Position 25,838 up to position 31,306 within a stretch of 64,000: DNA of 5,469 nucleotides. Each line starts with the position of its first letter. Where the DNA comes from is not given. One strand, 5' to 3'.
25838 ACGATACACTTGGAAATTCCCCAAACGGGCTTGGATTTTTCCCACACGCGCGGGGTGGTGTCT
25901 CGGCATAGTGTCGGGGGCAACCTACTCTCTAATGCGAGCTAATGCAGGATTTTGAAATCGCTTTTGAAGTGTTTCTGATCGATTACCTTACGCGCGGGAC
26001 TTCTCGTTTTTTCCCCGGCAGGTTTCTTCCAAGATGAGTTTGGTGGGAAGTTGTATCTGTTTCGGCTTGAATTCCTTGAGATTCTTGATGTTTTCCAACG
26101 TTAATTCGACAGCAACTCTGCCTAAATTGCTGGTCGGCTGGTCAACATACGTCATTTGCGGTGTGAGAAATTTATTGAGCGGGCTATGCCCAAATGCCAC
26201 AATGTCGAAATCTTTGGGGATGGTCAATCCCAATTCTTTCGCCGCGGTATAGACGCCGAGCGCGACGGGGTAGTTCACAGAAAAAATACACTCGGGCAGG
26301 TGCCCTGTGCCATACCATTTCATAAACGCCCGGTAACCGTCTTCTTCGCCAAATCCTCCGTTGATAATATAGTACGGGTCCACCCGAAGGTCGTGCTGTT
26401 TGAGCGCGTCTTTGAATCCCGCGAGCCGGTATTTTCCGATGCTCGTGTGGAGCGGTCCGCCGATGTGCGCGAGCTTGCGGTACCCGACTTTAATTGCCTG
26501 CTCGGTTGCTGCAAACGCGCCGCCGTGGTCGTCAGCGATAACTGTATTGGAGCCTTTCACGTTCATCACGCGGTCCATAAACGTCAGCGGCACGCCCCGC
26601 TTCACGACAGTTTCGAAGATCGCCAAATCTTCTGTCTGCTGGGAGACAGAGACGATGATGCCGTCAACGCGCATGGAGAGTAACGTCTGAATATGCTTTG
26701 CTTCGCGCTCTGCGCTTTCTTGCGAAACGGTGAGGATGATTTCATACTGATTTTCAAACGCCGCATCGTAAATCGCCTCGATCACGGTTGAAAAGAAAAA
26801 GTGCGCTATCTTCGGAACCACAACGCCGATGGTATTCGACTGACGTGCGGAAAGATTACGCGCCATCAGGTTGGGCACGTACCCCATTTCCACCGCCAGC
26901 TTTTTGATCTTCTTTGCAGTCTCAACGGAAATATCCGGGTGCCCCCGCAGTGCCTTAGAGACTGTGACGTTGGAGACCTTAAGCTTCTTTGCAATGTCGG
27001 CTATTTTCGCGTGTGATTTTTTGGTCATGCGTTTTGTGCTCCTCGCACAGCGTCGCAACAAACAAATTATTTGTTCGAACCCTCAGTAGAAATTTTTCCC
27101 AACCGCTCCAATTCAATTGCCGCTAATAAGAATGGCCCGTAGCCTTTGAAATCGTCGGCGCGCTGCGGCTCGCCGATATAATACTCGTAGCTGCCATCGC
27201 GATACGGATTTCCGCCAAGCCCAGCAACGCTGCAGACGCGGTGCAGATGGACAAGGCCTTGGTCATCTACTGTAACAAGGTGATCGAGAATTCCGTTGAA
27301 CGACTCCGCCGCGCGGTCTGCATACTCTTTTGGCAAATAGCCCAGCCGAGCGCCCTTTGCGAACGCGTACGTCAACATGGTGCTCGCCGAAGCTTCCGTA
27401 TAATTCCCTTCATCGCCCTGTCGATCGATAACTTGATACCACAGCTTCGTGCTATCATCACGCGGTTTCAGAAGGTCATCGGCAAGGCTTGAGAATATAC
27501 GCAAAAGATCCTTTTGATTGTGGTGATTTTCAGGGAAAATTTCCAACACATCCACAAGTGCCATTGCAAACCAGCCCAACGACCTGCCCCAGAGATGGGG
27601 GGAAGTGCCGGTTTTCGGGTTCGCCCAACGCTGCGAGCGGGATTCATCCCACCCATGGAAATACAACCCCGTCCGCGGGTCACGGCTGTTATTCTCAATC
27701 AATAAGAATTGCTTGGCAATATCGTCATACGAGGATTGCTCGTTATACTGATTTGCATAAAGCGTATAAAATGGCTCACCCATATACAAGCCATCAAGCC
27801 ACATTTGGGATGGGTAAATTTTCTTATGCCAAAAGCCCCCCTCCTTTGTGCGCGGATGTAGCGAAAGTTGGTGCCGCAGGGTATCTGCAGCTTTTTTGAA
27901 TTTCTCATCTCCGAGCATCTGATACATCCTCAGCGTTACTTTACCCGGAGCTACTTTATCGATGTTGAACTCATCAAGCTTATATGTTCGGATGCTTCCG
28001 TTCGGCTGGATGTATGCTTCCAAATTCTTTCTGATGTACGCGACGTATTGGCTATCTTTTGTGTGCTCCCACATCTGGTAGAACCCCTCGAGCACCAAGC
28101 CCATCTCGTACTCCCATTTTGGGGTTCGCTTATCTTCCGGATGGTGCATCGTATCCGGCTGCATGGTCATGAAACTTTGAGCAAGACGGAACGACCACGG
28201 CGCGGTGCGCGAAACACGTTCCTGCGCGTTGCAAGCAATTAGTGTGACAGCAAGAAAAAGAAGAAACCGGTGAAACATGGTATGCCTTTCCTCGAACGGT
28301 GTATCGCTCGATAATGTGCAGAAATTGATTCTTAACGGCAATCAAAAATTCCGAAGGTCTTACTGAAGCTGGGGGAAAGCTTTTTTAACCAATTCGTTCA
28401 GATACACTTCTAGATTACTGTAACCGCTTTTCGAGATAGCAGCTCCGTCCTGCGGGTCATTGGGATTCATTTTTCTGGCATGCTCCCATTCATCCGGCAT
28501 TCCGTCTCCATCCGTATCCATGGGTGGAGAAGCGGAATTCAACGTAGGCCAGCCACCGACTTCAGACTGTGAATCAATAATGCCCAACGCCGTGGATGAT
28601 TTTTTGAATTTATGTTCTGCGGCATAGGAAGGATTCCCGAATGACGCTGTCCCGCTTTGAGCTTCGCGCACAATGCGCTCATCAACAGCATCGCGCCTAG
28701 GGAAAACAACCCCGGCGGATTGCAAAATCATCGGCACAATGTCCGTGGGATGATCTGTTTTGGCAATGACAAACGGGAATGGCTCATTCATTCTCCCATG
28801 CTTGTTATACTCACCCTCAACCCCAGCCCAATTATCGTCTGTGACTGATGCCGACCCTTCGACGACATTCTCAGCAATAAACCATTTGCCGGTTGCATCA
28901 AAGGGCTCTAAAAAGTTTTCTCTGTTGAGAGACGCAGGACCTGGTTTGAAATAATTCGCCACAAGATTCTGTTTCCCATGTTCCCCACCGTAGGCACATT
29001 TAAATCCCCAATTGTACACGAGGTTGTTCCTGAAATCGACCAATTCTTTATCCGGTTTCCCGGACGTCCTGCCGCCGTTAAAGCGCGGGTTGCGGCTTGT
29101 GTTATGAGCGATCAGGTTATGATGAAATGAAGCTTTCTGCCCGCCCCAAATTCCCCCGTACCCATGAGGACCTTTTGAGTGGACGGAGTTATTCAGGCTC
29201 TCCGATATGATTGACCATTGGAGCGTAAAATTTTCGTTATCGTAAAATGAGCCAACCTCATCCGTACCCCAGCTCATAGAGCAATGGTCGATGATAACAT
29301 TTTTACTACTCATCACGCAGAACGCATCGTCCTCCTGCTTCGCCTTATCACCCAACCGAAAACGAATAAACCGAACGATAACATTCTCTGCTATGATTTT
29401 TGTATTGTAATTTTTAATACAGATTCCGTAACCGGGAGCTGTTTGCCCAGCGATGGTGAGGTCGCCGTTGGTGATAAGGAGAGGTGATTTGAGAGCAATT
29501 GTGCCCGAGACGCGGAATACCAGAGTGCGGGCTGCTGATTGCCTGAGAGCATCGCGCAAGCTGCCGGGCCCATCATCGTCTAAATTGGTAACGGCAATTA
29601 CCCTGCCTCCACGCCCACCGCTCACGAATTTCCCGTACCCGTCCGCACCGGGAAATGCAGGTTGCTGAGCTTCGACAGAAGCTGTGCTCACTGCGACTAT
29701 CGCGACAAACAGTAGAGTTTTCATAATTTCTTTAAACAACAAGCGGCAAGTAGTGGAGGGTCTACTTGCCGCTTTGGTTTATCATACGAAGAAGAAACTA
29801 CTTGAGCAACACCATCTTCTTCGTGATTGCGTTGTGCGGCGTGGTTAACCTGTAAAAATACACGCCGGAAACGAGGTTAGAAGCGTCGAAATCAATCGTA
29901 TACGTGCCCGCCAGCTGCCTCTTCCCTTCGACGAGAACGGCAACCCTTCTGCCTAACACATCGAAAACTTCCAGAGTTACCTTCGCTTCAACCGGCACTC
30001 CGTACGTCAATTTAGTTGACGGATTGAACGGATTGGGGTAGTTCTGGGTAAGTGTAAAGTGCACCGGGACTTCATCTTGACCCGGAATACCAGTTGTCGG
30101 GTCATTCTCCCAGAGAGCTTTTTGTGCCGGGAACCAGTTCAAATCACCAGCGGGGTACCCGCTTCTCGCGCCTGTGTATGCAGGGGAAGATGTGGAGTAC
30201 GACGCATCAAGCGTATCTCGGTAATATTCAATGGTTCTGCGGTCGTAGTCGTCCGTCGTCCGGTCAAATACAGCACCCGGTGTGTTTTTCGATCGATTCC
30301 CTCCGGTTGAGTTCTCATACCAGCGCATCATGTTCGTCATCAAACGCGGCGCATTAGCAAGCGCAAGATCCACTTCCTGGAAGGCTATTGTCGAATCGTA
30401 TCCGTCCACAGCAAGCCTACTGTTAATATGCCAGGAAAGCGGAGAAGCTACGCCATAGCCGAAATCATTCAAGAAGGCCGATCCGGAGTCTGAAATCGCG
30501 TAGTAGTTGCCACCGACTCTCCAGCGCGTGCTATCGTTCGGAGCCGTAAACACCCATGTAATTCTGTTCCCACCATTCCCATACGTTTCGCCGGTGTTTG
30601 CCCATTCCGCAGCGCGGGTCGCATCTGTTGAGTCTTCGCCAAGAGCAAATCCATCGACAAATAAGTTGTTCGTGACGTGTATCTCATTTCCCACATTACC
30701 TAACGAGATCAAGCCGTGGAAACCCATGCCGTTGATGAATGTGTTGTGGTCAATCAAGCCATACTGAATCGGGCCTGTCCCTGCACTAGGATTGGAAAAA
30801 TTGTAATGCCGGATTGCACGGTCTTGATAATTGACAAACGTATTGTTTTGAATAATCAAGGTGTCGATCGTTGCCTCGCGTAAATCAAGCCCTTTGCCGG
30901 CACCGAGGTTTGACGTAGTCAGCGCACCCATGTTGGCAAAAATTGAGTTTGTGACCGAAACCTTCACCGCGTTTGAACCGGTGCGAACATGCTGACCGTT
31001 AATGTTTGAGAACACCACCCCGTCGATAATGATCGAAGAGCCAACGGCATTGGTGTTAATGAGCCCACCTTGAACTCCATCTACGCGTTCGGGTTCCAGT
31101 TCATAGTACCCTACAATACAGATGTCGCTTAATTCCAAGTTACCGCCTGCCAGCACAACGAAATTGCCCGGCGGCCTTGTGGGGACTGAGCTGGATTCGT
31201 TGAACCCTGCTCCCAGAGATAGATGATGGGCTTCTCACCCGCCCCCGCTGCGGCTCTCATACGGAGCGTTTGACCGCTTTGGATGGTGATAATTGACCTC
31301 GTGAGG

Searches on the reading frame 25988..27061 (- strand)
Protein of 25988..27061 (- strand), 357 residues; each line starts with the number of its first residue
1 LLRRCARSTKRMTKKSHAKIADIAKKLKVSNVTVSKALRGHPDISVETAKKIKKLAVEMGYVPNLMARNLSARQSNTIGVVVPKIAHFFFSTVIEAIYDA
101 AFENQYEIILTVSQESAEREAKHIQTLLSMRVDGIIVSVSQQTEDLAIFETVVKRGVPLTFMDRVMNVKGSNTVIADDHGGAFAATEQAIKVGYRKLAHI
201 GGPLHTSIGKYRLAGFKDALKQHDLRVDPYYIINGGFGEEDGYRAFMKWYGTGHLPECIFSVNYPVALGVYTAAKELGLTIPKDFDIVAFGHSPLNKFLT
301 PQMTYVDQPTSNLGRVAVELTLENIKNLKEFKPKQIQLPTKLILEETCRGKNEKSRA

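Call 9: search_protein_families(library=ncbifam, proteins=[window:25988-27061:-], max_evalue=1e-10)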
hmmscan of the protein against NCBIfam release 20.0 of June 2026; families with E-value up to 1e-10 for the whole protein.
window:25988-27061:- (357 aa): 17 families
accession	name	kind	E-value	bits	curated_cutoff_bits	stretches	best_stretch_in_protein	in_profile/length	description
NF047341.1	lactose_RbsR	equivalog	8e-59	199.6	382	1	18-347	3-327/331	ribose utilization transcriptional repressor RbsR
NF008269.0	PRK11041.1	equivalog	7.9e-58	196.1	436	1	13-347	5-336/342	DNA-binding transcriptional regulator CytR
NF007979.0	PRK10703.1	equivalog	1.8e-55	188.4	501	1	18-347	2-330/341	HTH-type transcriptional repressor PurR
TIGR01481.1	ccpA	equivalog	1.4e-53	182.5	442.35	1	19-348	4-329/330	catabolite control protein A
NF051853.1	TransRegUriRCory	equivalog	7.8e-53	179.7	550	1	20-348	3-324/327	transcriptional regulator UriR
NF007743.0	PRK10423.1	equivalog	5.1e-51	173.7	531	1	18-344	2-326/330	ribose operon transcriptional repressor RbsR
NF007075.0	PRK09526.1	subfamily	1.7e-47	162.1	340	1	15-354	3-337/358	LacI family DNA-binding transcriptional regulator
TIGR02417.1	fruct_sucro_rep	subfamily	1e-44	153.1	389.55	1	19-343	1-324/327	D-fructose-responsive transcription factor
NF008452.0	PRK11303.1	equivalog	3e-42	145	385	1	19-342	2-325/332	catabolite repressor/activator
NF052440.1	TransRegGNTRPSEAE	equivalog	3.4e-42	144.7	400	1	16-344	4-329/333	HTH-type transcriptional regulator GntR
NF007706.0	PRK10401.1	equivalog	4e-39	134.9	555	1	20-340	4-322/346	HTH-type transcriptional regulator GalS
NF008002.0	PRK10727.1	equivalog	1.4e-34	119.8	557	1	18-330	2-312/341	HTH-type transcriptional regulator GalR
NF007449.0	PRK10014.1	subfamily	1.7e-33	116.1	310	1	14-344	3-340/342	Mal regulon transcriptional regulator MalI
NF047913.1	TransRegIdnR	equivalog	8.8e-32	110.7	500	1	17-346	5-329/331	DNA-binding transcriptional regulator IdnR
NF011563.0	PRK14987.1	equivalog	5.9e-25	88.2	433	1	14-338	2-321/331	gluconate operon transcriptional repressor GntR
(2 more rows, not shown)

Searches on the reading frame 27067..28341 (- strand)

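Call 9: search_protein_families(library=ncbifam, proteins=[window:27067-28341:-], max_evalue=1e-10)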
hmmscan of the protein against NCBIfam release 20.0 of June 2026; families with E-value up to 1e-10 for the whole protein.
window:27067-28341:- (424 aa): 1 family
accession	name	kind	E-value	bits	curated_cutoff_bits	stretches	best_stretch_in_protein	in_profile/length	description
NF051900.1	BetGalacBglBAgro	equivalog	1e-33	116.8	420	1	73-365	16-292/333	beta-galactosidase BglB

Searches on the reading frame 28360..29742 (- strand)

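Call 9: search_protein_families(library=ncbifam, proteins=[window:28360-29742:-], max_evalue=1e-10)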
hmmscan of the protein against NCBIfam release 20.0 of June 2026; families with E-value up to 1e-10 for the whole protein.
window:28360-29742:- (460 aa): 1 family
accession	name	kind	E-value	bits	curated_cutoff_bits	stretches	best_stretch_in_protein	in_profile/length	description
NF041900.1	pec_ly_PelZ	equivalog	2.9e-43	148.3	840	1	8-247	3-255/422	pectate lyase PelZ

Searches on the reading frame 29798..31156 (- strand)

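Call 9: search_protein_families(library=ncbifam, proteins=[window:29798-31156:-], max_evalue=1e-10)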
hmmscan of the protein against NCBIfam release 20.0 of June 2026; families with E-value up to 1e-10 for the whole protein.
window:29798-31156:- (452 aa): 1 family
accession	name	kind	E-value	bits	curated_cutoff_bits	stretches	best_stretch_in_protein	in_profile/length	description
TIGR04183.1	Por_Secre_tail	domain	1.4e-11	44.2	23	1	373-449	2-70/72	T9SS type A sorting domain-containing protein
